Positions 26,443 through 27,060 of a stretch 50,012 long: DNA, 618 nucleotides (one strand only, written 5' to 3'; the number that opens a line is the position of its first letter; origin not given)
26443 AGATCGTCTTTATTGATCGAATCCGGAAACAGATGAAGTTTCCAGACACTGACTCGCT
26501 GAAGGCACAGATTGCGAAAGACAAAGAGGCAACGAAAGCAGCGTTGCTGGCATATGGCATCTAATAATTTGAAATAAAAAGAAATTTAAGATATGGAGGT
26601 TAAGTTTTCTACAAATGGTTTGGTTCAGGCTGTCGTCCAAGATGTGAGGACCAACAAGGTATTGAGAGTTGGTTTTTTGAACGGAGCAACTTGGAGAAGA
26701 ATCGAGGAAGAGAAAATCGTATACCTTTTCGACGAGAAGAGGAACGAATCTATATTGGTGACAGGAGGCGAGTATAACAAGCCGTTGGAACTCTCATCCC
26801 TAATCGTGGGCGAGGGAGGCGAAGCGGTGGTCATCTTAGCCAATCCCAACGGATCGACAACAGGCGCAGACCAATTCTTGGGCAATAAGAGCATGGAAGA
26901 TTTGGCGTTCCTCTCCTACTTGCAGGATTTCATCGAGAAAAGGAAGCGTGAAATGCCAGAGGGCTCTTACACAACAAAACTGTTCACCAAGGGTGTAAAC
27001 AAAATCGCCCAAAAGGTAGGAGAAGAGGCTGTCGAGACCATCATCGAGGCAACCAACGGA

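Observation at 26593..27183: HisIE-like gene with a degenerate cyclohydrolase half, co-transcribed with ribF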

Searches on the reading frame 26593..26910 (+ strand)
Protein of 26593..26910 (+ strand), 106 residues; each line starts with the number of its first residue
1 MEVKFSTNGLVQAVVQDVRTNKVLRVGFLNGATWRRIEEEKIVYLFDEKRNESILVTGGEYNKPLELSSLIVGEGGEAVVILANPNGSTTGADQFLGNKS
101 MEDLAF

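Call 8: search_protein_families(library=pfam, proteins=[window:26593-26910:+], max_evalue=10)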
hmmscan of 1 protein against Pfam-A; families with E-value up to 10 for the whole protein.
window:26593-26910:+ (106 aa): 0 families

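Call 15: search_protein_representatives(protein=window:26593-26910:+)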
Query: 106 residues. Proteins with E-value up to 0.001 (for the whole library): 34; up to 1e-10: 9; up to 1e-30: 0. The best 34 are listed.
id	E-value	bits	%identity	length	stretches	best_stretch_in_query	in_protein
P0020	1.4e-27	111.9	55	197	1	4-106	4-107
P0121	1.2e-21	92.8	49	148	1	7-106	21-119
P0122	2.4e-21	91.8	52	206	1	11-106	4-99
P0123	3.5e-21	91.3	59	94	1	2-82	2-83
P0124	4.2e-20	87.8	51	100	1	6-96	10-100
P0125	7.1e-20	87.1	46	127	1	2-106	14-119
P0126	7.1e-15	71.1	59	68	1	38-100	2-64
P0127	1.8e-13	66.6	51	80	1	10-87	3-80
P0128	3.6e-12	62.4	48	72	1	1-71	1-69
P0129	1.6e-09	53.9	44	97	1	2-72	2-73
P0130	1.1e-08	51.2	62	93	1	2-49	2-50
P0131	4.9e-08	49.1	35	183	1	1-102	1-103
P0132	3.5e-07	46.4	54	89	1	55-106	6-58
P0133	9.2e-07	45.0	42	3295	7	61-92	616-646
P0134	2.4e-06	43.7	46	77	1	1-59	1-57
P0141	1.9e-04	37.6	34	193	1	5-90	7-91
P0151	6.5e-04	35.9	41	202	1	7-94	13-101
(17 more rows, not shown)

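Call 19: find_related_loci(query=A2, collection=genome_contigs, flank=10000)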
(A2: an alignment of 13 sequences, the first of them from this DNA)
Query A2 (105 aa) in genome_contigs; peptide patterns used: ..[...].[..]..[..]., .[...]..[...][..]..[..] (x = any residue, [..] = any of these).
151 stretches matched a pattern; 65 encode a relative of the query (tblastn E <= 1e-3); 65 distinct loci.
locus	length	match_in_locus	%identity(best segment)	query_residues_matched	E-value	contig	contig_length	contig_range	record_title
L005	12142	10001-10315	95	1-105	2e-63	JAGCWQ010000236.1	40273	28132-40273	MAG: Paludibacteraceae bacterium isolate RGIG10190 Yak_Rumen-5__c2249236, whole genome shotgun sequence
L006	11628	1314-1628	90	1-105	1e-61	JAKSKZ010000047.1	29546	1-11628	MAG: Paludibacteraceae bacterium isolate Horse_feces86 MAG086_47, whole genome shotgun sequence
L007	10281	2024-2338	79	1-105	1e-53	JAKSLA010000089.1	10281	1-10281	MAG: Paludibacteraceae bacterium isolate Horse_feces87 MAG087_89, whole genome shotgun sequence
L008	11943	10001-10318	63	1-105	9e-43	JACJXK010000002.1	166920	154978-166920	MAG: Prevotellaceae bacterium isolate HK-STAS-BACT-10 HK-STAS-BACT-10_2, whole genome shotgun sequence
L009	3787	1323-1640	63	1-105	2e-42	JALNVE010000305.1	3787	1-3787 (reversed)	MAG: Paludibacteraceae bacterium isolate SO_2016_CLC_T1 bin 16 scaffold45821_PH3_Jul14_2016, whole genome shotgun sequen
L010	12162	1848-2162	58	1-105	3e-38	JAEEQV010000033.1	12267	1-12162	MAG: Bacteroidales bacterium isolate Tb.RUG.343 NODE_22633_length_12267_cov_0.949423, whole genome shotgun sequence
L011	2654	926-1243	61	1-105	3e-38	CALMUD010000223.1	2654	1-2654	MAG TPA_asm: uncultured Bacteroidales bacterium isolate ERR1414271_bin.44_CONCOCT_v1.1_MAG genome assembly, contig: ERZ1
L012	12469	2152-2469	58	1-105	2e-36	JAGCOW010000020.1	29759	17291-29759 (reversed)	MAG: Bacteroidales bacterium isolate RGIG9988 Yak_Reticulum-3__c226346, whole genome shotgun sequence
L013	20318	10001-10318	57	1-105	3e-34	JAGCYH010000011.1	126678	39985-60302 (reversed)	MAG: Bacteroidales bacterium isolate RGIG10233 Yak_Rumen-5__c500838, whole genome shotgun sequence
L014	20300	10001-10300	59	6-105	7e-34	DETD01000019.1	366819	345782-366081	MAG TPA_asm: Bacteroidales bacterium UBA3297 UBA3297_contig_1465, whole genome shotgun sequence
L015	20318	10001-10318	54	1-105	1e-33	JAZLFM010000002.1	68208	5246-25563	MAG: Bacteroidales bacterium isolate T1900045004_TA20190066.MAGScoT_cleanbin_000004 SGB_4336_k141_238937, whole genome s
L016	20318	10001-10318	54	1-105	3e-33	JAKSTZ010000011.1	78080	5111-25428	MAG: Bacteroidales bacterium isolate Horse_feces320 MAG320_11, whole genome shotgun sequence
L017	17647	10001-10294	55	8-105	7e-33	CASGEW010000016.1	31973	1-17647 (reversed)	uncultured Bacteroidales bacterium isolate O35_L1_319319_idba_bin.174 genome assembly, contig: O35_L1_319319_idba_bin.17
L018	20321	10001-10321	58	1-105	2e-32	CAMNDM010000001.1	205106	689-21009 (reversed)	MAG: uncultured Bacteroidales bacterium isolate SRR873598_bin.53_metaWRAP_v1.3_MAG genome assembly, contig: NODE.35_leng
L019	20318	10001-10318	54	1-105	2e-32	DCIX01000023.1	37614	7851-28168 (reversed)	MAG TPA_asm: Bacteroidales bacterium UBA1715 UBA1715_contig_798, whole genome shotgun sequence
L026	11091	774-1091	54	1-105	4e-32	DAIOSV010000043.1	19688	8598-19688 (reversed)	MAG TPA_asm: Bacteroidales bacterium isolate CTOTU1912 NODE_909_length_19688_cov_49.057760, whole genome shotgun sequenc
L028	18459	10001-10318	53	1-105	8e-32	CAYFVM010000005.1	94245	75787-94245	MAG TPA_asm: uncultured Bacteroidales bacterium isolate ERP107106_co1_258 genome assembly, contig: NODE_107_length_94245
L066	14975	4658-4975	33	1-104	4e-8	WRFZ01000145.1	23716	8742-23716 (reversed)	MAG: Candidatus Azobacteroides sp. isolate Mp193P4bin4 JGI24699J35502_11134000, whole genome shotgun sequence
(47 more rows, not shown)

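Call 22: find_encoding_contigs(protein=P0151, flank=10000, max_places=2)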
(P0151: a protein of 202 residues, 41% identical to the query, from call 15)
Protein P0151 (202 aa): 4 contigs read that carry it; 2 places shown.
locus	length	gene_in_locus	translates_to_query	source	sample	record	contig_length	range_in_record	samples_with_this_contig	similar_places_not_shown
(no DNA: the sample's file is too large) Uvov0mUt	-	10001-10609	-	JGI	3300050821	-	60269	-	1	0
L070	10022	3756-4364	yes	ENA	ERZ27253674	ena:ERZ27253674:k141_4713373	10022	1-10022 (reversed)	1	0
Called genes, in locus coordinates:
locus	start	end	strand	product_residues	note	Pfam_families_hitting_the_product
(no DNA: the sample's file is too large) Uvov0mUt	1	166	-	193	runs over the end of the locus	-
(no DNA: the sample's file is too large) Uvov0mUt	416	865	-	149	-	PF00313:CSD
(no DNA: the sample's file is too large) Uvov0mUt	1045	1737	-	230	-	PF02146:SIR2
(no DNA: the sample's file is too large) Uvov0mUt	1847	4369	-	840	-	PF01751:Toprim, PF01131:Topoisom_bac, PF13368:Toprim_C_rpt, PF07382:HC2 (weak)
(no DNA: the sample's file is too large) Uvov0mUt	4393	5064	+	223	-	PF00300:His_Phos_1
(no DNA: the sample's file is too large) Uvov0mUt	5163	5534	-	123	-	-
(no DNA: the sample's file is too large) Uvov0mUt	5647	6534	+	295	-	PF01963:TraB_PrgY_gumN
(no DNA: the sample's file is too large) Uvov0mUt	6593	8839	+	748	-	PF09371:Tex_N, PF22706:Tex_central_region, PF16921:Tex_YqgF, PF14635:HHH_7, PF12836:HHH_3, PF17674:HHH_9, PF00575:S1, PF23459:S1_RRP5, +1 more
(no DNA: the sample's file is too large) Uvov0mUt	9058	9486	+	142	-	PF10604:Polyketide_cyc2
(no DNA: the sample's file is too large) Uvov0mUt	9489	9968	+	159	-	PF22381:Staph_reg_Sar_Rot (weak), PF12802:MarR_2 (weak), PF22166:WHD_ArnR1, PF01047:MarR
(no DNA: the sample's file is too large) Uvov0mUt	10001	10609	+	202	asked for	PF01502:PRA-CH, PF01503:PRA-PH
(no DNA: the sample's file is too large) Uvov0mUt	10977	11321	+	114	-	PF04020:Phage_holin_4_2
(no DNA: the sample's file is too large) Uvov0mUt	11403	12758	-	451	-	PF13638:PIN_4, PF02562:PhoH, PF13245:AAA_19 (faint), PF13604:AAA_30 (faint)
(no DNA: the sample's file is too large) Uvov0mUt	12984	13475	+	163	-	PF04461:YajQ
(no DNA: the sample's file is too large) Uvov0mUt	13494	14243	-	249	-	PF03734:YkuD (weak)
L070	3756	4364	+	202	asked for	PF01502:PRA-CH, PF01503:PRA-PH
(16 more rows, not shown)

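Call 38: search_protein_families(library=pfam, proteins=[L012:159-764:-, L012:739-2037:-, L012:2152-2742:+, L012:2837-4588:+, L012:4592-5401:-, L012:5412-6086:-, L012:6046-7023:-, L012:7134-7562:-, L012:7565-8425:-, L012:8475-11696:-], max_evalue=0.001)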
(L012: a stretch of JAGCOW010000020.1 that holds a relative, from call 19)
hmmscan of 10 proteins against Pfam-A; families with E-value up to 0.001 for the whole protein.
L012:159-764:- (201 aa): 2 families
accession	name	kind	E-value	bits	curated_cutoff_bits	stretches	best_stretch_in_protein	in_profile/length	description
PF13505.12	OMP_b-brl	-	1.6e-06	28.8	28.7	1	18-182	5-155/175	Outer membrane protein beta-barrel domain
PF13568.12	OMP_b-brl_2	-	6.5e-06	26.8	27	1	32-182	12-173/175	Outer membrane protein beta-barrel domain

L012:739-2037:- (432 aa): 3 families
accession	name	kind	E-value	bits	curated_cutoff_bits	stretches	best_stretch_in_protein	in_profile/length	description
PF02601.20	Exonuc_VII_L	-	1e-71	242.5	35.9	1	137-429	2-314/315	Exonuclease VII, large subunit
PF13742.12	tRNA_anti_2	-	1.5e-17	64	27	1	5-111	2-94/95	OB-fold nucleic acid binding domain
PF14678.12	FANCI_S4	-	0.00098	18.8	25.3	0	306-393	32-120/250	FANCI solenoid 4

L012:2152-2742:+ (197 aa): 1 family
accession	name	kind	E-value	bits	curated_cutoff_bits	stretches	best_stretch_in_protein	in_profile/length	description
PF01503.22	PRA-PH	-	3.1e-20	72.8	21.3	1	110-195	3-86/86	Phosphoribosyl-ATP pyrophosphohydrolase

L012:2837-4588:+ (584 aa): 3 families
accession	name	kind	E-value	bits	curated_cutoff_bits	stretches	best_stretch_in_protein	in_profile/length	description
PF02690.20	Na_Pi_cotrans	-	1.1e-54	184.7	29.1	2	20-161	1-136/137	Na+/Pi-cotransporter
PF01895.24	PhoU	-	3e-07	31.1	23.5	1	403-463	25-86/89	PhoU domain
PF01865.21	PhoU_div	-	0.00015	21.6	24.4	0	372-462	113-204/214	Protein of unknown function DUF47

L012:4592-5401:- (269 aa): 1 family
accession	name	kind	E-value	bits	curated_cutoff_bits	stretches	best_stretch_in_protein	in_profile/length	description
PF00809.28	Pterin_bind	-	3.9e-73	246.5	25.5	1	13-253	1-244/244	Pterin binding enzyme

L012:5412-6086:- (224 aa): 0 families

L012:6046-7023:- (325 aa): 2 families
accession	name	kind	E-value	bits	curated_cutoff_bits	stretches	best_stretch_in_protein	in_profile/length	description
PF01145.31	Band_7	-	1.2e-37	130.1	23.6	1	20-191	1-175/176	SPFH domain / Band 7 family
PF16200.10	Band_7_C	-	4.7e-26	91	29.1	1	262-323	1-62/63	C-terminal region of band_7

L012:7134-7562:- (142 aa): 1 family
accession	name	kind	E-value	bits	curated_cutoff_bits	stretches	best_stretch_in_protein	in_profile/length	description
PF01957.25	NfeD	-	7.8e-13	48.9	29.1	1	85-141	1-57/57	NfeD-like C-terminal, partner-binding domain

L012:7565-8425:- (286 aa): 2 families
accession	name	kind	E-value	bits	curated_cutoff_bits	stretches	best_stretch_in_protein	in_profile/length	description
PF01634.23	HisG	-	6.4e-52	176.1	25.5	1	52-206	1-157/158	ATP phosphoribosyltransferase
PF08029.16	HisG_C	-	1.4e-28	99.2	23.5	1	211-282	1-72/73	HisG, C-terminal domain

L012:8475-11696:- (1073 aa): 9 families
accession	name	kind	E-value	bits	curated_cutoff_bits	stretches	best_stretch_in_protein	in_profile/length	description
PF02786.22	CPSase_L_D2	-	3.2e-98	327.8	19.8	2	124-327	1-210/211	Carbamoyl-phosphate synthase L chain, ATP binding domain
PF25596.1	CPSase_L_D1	-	3.8e-90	298.1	27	2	3-120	2-117/118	Carbamoyl phosphate synthase preATP-grasp domain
PF02787.25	CPSase_L_D3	-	1.6e-26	92.5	26.6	1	413-493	1-79/80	Carbamoyl-phosphate synthetase large chain, oligomerisation domain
PF02142.27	MGS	-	6.9e-23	81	24.1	1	953-1042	2-94/94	MGS-like domain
PF02222.28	ATP-grasp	-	8.8e-21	74.8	27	2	678-842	2-162/179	ATP-grasp domain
PF07478.18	Dala_Dala_lig_C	-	1.2e-17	64.5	24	2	149-295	26-174/204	D-ala D-ala ligase C-terminus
PF15632.11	ATPgrasp_Ter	-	2.1e-11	44.1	29.1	1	802-875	45-119/131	ATP-grasp in the biosynthetic pathway with Ter operon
PF01071.24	GARS_A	-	2.1e-07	31.4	27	0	130-258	7-146/194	Phosphoribosylglycinamide synthetase, ATP-grasp (A) domain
PF08443.16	RimK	-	1.9e-06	28.1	21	0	670-759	2-88/188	RimK-like ATP-grasp domain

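Call 40: find_homologous_proteins(query=L012:7565-8425:-, max_evalue=0.001)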
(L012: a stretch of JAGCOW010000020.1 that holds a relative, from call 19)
Query L012:7565-8425:- (286 aa): 8000 proteins with E <= 0.001 among 8000 candidates; the best 120 are listed.
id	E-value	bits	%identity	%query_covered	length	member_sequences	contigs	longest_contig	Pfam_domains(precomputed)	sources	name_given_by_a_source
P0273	5.2e-176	602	96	100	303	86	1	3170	PF01634.24,PF08029.17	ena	-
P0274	1.7e-174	597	96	100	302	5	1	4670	PF01634.24,PF08029.17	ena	-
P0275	7.8e-165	565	90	100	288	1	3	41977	PF01634.24,PF08029.17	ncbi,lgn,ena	-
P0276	2.8e-164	563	90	100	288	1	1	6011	PF01634.24,PF08029.17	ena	-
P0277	5.1e-164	562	90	100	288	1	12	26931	PF01634.24,PF08029.17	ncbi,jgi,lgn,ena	jgi:ATP phosphoribosyltransferase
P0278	6.4e-164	562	90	100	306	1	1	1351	PF01634.24,PF08029.17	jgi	jgi:ATP phosphoribosyltransferase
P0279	8.0e-164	562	90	100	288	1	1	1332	PF01634.24,PF08029.17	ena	-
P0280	4.3e-163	559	89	100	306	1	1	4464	PF01634.24,PF08029.17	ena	-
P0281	4.8e-163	559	89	100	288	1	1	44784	PF01634.24,PF08029.17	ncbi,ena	-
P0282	6.3e-163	559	89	100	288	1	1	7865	PF01634.24,PF08029.17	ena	-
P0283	6.9e-163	559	88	100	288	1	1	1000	PF01634.24,PF08029.17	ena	-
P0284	2.0e-162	557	88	100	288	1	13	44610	PF01634.24,PF08029.17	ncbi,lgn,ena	-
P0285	8.5e-162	555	89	100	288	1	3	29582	PF01634.24,PF08029.17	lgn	-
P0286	9.2e-162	555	88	100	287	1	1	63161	PF01634.24,PF08029.17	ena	-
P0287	1.4e-161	554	88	100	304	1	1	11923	PF01634.24,PF08029.17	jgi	-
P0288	1.5e-161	554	88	100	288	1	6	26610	PF01634.24,PF08029.17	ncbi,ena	-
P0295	2.1e-159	547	87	100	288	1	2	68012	PF01634.24,PF08029.17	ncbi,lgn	-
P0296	5.0e-154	529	85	99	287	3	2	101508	PF01634.24,PF08029.17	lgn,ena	-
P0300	1.7e-151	521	83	99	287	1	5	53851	PF01634.24,PF08029.17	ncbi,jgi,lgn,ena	-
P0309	9.5e-149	512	82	100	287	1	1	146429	PF01634.24,PF08029.17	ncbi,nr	ncbi:MAG: ATP phosphoribosyltransferase [Bacteroidales bacterium]|nr:ATP phosphoribosyltransferase [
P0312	1.8e-147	508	81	100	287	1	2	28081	PF01634.24,PF08029.17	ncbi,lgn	-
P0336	1.8e-135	469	77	99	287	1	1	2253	PF01634.24,PF08029.17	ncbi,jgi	-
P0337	2.2e-135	468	75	100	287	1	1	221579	PF01634.24,PF08029.17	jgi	jgi:ATP phosphoribosyltransferase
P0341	1.5e-134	466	74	100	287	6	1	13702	PF01634.24,PF08029.17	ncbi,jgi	-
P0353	8.9e-121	420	66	99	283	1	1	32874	PF01634.24,PF08029.17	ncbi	-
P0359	1.5e-118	413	64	99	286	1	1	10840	PF01634.24,PF08029.17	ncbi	-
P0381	2.6e-117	409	65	99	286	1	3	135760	PF01634.24,PF08029.17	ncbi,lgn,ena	-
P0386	3.5e-117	409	64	99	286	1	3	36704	PF01634.24,PF08029.17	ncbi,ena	-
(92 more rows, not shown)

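Call 41: find_encoding_contigs(protein=P0309, flank=10000, max_places=2)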
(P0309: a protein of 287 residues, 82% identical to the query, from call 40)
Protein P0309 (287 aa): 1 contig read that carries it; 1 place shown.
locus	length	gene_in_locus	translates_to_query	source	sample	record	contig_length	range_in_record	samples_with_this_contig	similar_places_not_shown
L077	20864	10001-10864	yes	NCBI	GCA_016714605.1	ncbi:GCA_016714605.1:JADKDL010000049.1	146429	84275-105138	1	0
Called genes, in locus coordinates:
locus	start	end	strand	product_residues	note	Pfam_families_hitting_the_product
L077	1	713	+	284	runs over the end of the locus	PF19573:DUF6089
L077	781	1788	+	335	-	PF19573:DUF6089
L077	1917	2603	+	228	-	PF13505:OMP_b-brl (weak), PF19573:DUF6089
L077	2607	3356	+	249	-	PF01255:Prenyltransf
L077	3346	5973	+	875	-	PF07244:POTRA, PF01103:Omp85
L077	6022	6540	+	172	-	PF03938:OmpH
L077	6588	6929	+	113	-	PF03938:OmpH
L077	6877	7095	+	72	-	PF03938:OmpH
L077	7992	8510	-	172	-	PF00132:Hexapep, PF21711:DCTN5 (weak), PF25087:GMPPB_C (faint), PF14602:Hexapep_2 (faint), PF25084:LbH_EIF2B, PF00132:Hexapep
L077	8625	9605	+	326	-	PF00128:Alpha-amylase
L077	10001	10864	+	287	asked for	PF01634:HisG, PF08029:HisG_C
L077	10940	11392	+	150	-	PF01957:NfeD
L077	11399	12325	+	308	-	PF01145:Band_7, PF16200:Band_7_C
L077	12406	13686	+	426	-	PF00815:Histidinol_dh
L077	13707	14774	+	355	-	PF00155:Aminotran_1_2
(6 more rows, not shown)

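Call 42: find_encoding_contigs(protein=P0337, flank=10000, max_places=2)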
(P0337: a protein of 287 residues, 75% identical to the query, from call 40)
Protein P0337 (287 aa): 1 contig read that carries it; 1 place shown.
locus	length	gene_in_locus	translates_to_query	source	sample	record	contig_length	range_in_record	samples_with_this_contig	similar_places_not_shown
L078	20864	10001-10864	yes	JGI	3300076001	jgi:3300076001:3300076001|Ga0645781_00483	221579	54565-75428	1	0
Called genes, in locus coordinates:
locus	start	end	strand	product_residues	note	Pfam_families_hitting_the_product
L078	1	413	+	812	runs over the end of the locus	PF14099:Polysacc_lyase (weak), PF21294:Polysacc_lyase_14, PF19081:Ig_7 (weak)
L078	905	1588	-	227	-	PF01182:Glucosamine_iso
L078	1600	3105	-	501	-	PF00479:G6PD_N, PF02781:G6PD_C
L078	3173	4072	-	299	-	PF03446:NAD_binding_2, PF03807:F420_oxidored (weak), PF00393:6PGD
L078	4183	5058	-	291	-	PF00175:NAD_binding_1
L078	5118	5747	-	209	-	PF00578:AhpC-TSA, PF08534:Redoxin, PF10417:1-cysPrx_C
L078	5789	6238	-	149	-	PF01475:FUR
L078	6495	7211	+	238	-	PF08713:DNA_alkylation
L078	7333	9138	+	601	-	PF03600:CitMHS, PF02080:TrkA_C, PF06808:DctM (weak), PF00939:Na_sulph_symp, PF03600:CitMHS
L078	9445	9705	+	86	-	-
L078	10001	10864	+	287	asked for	PF01634:HisG, PF08029:HisG_C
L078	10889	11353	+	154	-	PF01957:NfeD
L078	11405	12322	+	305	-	PF01145:Band_7, PF16200:Band_7_C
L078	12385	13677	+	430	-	PF00815:Histidinol_dh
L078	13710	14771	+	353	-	PF00155:Aminotran_1_2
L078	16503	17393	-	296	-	PF01503:PRA-PH (faint), PF03819:MazG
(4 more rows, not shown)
